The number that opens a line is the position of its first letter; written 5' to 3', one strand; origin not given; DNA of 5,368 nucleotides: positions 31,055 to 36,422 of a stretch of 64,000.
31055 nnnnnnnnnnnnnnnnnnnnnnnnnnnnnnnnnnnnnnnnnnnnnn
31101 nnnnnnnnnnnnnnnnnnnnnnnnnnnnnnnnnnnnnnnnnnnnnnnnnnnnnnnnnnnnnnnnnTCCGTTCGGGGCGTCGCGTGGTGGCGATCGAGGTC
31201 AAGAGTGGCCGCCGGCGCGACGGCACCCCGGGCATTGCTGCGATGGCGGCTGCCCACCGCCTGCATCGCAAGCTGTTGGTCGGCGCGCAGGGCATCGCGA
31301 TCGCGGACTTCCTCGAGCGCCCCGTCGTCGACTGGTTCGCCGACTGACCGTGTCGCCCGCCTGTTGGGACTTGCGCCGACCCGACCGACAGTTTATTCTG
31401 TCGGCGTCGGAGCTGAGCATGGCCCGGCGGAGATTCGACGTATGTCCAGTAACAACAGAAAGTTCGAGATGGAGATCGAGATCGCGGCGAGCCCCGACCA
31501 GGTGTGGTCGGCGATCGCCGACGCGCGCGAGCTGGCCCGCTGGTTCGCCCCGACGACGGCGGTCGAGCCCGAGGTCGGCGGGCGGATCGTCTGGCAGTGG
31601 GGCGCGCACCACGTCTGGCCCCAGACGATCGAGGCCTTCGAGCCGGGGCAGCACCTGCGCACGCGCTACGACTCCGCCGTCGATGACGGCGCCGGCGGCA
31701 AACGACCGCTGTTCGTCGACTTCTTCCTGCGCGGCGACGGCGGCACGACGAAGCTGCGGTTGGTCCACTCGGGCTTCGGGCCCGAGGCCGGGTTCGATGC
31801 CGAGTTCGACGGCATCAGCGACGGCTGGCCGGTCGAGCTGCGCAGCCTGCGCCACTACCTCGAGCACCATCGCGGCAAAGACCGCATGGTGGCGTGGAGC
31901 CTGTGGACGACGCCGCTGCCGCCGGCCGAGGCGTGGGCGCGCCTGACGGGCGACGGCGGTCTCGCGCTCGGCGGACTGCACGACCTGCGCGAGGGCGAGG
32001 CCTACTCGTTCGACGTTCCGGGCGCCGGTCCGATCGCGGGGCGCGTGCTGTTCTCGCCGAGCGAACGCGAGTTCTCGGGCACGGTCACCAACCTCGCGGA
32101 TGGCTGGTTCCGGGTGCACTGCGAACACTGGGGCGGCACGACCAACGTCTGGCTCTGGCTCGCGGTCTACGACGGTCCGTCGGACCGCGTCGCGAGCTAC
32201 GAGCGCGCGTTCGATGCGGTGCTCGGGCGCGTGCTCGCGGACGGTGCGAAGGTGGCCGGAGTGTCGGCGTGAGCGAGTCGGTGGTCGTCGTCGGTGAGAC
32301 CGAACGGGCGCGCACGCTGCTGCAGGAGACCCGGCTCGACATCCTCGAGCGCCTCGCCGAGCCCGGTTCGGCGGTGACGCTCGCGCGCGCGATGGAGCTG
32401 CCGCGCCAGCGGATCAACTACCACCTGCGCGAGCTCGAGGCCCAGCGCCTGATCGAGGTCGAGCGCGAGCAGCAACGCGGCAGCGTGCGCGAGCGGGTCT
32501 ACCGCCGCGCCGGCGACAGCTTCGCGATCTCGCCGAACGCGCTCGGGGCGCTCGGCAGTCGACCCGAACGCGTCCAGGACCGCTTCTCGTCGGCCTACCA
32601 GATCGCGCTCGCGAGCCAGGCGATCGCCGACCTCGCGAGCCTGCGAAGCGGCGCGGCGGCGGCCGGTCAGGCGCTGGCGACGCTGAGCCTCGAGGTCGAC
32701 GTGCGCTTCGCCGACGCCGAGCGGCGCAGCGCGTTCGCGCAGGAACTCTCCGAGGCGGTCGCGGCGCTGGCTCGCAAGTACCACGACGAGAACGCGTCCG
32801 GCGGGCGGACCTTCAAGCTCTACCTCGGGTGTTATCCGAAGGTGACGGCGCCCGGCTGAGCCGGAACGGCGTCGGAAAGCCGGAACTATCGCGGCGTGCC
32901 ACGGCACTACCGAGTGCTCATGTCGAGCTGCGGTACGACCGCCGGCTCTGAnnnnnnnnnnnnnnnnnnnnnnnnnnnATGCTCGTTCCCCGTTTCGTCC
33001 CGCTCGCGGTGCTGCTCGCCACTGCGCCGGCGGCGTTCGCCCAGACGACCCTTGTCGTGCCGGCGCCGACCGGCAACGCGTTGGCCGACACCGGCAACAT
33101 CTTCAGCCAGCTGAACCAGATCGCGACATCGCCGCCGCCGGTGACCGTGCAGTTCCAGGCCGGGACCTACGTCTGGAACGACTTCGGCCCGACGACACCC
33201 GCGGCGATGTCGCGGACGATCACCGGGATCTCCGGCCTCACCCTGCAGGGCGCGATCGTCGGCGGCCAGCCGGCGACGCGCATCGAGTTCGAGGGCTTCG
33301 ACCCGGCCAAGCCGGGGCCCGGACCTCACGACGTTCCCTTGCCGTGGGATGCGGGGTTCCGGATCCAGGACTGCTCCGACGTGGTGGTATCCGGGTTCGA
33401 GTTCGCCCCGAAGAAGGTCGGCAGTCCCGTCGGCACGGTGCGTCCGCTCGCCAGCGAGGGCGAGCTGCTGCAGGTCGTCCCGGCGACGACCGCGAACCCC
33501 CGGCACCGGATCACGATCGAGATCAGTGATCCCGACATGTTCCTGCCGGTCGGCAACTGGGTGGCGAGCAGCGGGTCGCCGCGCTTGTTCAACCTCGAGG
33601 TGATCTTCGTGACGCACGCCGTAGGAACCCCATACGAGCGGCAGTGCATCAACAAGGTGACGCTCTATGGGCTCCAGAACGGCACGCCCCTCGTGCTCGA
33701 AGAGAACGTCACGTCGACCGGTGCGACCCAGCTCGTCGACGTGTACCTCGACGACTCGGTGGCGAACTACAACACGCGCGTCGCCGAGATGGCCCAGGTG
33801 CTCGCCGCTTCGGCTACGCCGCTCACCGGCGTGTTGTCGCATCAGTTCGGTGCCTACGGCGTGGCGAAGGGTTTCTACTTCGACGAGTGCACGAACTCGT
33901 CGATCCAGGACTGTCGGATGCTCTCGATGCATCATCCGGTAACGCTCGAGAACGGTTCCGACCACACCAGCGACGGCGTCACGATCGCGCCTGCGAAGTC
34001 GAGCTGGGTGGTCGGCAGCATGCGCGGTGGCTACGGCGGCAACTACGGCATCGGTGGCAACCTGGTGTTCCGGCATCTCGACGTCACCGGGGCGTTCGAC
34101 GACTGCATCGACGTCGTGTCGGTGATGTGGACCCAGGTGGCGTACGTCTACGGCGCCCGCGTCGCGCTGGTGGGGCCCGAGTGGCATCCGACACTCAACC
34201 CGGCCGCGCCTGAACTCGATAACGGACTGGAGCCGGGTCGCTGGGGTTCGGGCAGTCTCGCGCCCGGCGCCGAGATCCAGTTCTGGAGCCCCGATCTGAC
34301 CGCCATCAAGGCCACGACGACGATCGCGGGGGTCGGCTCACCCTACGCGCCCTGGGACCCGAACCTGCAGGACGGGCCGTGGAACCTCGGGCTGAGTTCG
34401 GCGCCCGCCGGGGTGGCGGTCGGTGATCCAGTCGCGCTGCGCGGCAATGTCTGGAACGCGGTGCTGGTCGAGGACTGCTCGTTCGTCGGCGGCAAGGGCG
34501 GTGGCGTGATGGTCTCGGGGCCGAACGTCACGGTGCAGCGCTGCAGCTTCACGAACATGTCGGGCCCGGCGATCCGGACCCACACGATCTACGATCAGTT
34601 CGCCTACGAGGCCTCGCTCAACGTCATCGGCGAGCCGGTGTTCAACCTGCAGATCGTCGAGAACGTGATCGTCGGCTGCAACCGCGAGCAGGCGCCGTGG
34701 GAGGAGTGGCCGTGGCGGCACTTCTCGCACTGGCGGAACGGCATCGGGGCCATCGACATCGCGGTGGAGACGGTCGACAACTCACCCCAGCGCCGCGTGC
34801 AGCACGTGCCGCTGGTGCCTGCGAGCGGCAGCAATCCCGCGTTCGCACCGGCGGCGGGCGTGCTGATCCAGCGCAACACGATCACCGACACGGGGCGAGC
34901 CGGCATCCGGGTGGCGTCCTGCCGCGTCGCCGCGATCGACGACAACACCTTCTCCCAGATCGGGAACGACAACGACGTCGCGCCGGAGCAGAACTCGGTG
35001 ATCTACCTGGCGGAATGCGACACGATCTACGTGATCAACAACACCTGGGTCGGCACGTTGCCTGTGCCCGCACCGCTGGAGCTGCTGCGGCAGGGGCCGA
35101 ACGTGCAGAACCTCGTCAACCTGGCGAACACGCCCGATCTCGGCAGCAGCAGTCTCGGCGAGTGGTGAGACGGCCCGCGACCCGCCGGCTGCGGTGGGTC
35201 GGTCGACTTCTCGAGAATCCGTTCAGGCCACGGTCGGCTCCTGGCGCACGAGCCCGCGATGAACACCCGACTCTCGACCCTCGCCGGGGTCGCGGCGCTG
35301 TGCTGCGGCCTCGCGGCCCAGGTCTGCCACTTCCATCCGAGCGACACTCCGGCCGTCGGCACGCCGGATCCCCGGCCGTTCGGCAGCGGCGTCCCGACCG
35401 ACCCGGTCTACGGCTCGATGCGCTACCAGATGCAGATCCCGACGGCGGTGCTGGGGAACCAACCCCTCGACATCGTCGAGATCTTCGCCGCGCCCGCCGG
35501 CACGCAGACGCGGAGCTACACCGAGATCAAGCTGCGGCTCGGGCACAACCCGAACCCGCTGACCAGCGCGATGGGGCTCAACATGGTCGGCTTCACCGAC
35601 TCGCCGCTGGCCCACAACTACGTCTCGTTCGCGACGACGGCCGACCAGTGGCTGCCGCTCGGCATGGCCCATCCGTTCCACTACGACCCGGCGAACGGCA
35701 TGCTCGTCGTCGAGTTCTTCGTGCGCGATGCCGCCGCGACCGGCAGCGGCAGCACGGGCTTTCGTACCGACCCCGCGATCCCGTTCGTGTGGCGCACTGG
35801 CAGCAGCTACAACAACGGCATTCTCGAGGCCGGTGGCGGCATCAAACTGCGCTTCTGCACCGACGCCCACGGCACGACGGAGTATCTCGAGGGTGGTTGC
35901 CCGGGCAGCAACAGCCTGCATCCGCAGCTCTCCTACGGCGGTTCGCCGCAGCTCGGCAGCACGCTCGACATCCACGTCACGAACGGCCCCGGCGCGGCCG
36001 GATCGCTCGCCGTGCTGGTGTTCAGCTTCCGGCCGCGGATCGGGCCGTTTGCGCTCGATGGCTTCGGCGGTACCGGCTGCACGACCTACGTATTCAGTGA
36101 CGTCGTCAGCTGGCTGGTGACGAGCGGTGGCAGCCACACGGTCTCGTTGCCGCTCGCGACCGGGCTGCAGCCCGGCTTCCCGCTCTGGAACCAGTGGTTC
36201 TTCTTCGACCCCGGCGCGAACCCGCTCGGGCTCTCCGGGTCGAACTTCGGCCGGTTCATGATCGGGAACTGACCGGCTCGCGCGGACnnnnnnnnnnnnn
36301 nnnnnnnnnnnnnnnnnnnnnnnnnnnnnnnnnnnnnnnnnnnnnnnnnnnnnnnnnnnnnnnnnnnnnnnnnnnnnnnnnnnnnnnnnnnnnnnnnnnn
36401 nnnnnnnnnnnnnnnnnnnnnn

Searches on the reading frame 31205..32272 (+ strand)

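Call 57: search_protein_families(library=pfam, proteins=[window:31205-32272:+], max_evalue=0.001)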
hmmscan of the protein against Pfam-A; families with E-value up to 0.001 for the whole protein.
window:31205-32272:+ (355 aa): 2 families
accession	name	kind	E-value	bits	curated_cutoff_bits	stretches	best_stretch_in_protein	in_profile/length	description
PF08327.17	AHSA1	-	5.8e-14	52.8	22.1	1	95-220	2-125/125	Activator of Hsp90 ATPase homolog 1-like protein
PF10604.15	Polyketide_cyc2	-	4.4e-09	37.2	27.4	1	86-157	3-79/142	Polyketide cyclase / dehydrase and lipid transport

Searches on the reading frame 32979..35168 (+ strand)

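Call 22: search_protein_families(library=pfam, proteins=[window:32979-35168:+], max_evalue=0.001)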
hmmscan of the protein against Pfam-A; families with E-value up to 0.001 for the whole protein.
window:32979-35168:+ (729 aa): 1 family
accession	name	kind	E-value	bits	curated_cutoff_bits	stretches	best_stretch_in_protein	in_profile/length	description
PF13229.12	Beta_helix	-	6.3e-11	42.6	25.9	0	625-689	77-133/158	Right handed beta helix region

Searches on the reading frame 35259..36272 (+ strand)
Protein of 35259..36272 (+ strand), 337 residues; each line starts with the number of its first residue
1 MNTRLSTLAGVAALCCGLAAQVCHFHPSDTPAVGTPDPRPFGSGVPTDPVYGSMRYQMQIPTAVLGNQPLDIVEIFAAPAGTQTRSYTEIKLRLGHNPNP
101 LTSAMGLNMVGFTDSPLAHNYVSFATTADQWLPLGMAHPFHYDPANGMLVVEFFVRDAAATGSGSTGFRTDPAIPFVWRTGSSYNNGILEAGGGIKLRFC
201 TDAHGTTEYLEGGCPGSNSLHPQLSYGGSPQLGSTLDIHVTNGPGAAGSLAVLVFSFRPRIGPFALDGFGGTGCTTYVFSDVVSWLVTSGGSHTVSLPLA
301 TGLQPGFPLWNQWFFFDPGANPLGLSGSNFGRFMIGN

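Call 22: search_protein_families(library=pfam, proteins=[window:35259-36272:+], max_evalue=0.001)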
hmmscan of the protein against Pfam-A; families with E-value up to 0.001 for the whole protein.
window:35259-36272:+ (337 aa): 0 families

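Call 77: predict_structure(alignment_id=A5)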
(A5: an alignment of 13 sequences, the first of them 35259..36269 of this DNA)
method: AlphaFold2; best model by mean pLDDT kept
length: 337 residues; sequences in the alignment: 13
mean_pLDDT: 83.7   pTM: 0.82
mean pLDDT of the five models: 83.7, 81.9, 81.9, 81.2, 79.9
residues with pLDDT >= 90: 149; 70-90: 132; 50-70: 42; < 50: 14
segments of 3 or more residues with pLDDT < 50: 1-4, 8-17
pLDDT, mean of each block of 10 residues (from residue 1): 47 51 93 93 69 92 95 93 89 94 94 62 88 86 95 91 86 94 90 94 89 85 92 91 75 79 73 75 64 85 77 90 89 88
secondary structure, 60 per line:
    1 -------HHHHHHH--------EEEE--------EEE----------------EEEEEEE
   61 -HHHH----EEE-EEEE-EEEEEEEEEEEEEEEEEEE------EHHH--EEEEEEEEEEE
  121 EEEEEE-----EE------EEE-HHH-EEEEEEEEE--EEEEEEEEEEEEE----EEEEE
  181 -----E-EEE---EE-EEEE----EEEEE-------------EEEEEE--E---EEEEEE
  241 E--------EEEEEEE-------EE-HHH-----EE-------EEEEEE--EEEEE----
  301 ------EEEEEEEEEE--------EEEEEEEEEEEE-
elements in order: H8-14 E23-26 E35-37 E54-60 H62-65 E70-72 E74-77 E79-97 E110-126 E140-142 E148-156 E159-171 E176-180 E188-190 E197-200 E205-209 E223-228 E235-241 E250-256 E284-289 E292-296 E307-316 E325-336

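Call 81: fold_search(model_id=the predicted structure, library=pdb)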
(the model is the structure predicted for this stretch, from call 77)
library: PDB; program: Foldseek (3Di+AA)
matches with E <= 10: 1174; with E <= 0.001: 0
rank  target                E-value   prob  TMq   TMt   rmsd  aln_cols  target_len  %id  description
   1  5n47_F                1.3e-03  0.80  0.22  0.26  27.1       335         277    9  Structure of Anticalin N7E in complex with the three-domain fragment Fn7B8 of human oncofetal fibronectin (released 2018-02-14)
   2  9nav_A                1.9e-03  0.23  0.15  0.10  19.3       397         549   10  CryoEM structure of human astrovirus 1 spike in complex with human neonatal Fc receptor (released 2026-02-18)
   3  7u23_E                2.6e-03  0.75  0.21  0.11  21.2       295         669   12  Single-chain LCDV-1 viral insulin-like peptide bound to IGF-1R ectodomain, leucine-zippered form (released 2022-11-16)
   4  8eok_G                3.8e-03  0.47  0.21  0.13  26.2       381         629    8  Structure of the C3bB proconvertase in complex with lufaxin and factor Xa (released 2023-08-30)
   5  7zn2_e                4.0e-03  0.44  0.19  0.10  31.3       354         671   10  Tail tip of siphophage T5 : full complex after interaction with its bacterial receptor FhuA (released 2023-02-08)
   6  8u01                  4.6e-03  0.41  0.17  0.08  17.8       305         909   11  Crystal Structure of the Glycoside Hydrolase Family 2 TIM Barrel-domain Containing Protein from Phocaeicola plebeius (released 2023-09-27)
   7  3gbw                  4.9e-03  0.82  0.19  0.32   7.7       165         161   15  Crystal structure of the first PHR domain of the Mouse Myc-binding protein 2 (MYCBP-2) (released 2009-03-24)
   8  6d7j_A                4.9e-03  0.33  0.17  0.09  18.6       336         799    8  The Crystal Structure of Parabacteroides merdae Beta-Glucuronidase (GUS) with Glycerol in Active-Site (released 2019-05-01)
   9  6d1p_B                6.1e-03  0.63  0.19  0.10  18.6       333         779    8  Apo structure of Bacteroides uniformis beta-glucuronidase 3 (released 2018-10-17)
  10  5n47_D                6.1e-03  0.51  0.21  0.24  27.3       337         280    9  Structure of Anticalin N7E in complex with the three-domain fragment Fn7B8 of human oncofetal fibronectin (released 2018-02-14)
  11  6rur_A                7.1e-03  0.38  0.21  0.12  24.3       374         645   10  Structure of the SCIN stabilized C3bBb convertase bound to properdin (released 2019-08-21)
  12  7u23_F                7.9e-03  0.57  0.21  0.11  21.6       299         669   11  Single-chain LCDV-1 viral insulin-like peptide bound to IGF-1R ectodomain, leucine-zippered form (released 2022-11-16)
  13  6tpv_B                8.8e-03  0.80  0.21  0.33  18.8       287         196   10  Crystal structures of FNIII domain one and two of the human leucocyte common antigen-related protein, LAR (released 2020-05-13)
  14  6d7j_C                8.8e-03  0.30  0.17  0.09  18.6       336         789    7  The Crystal Structure of Parabacteroides merdae Beta-Glucuronidase (GUS) with Glycerol in Active-Site (released 2019-05-01)
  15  6dxu_D                9.8e-03  0.25  0.17  0.09  18.4       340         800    9  Crystal Structure of Parabacteroides merdae Beta-Glucuronidase (GUS) (released 2019-02-27)
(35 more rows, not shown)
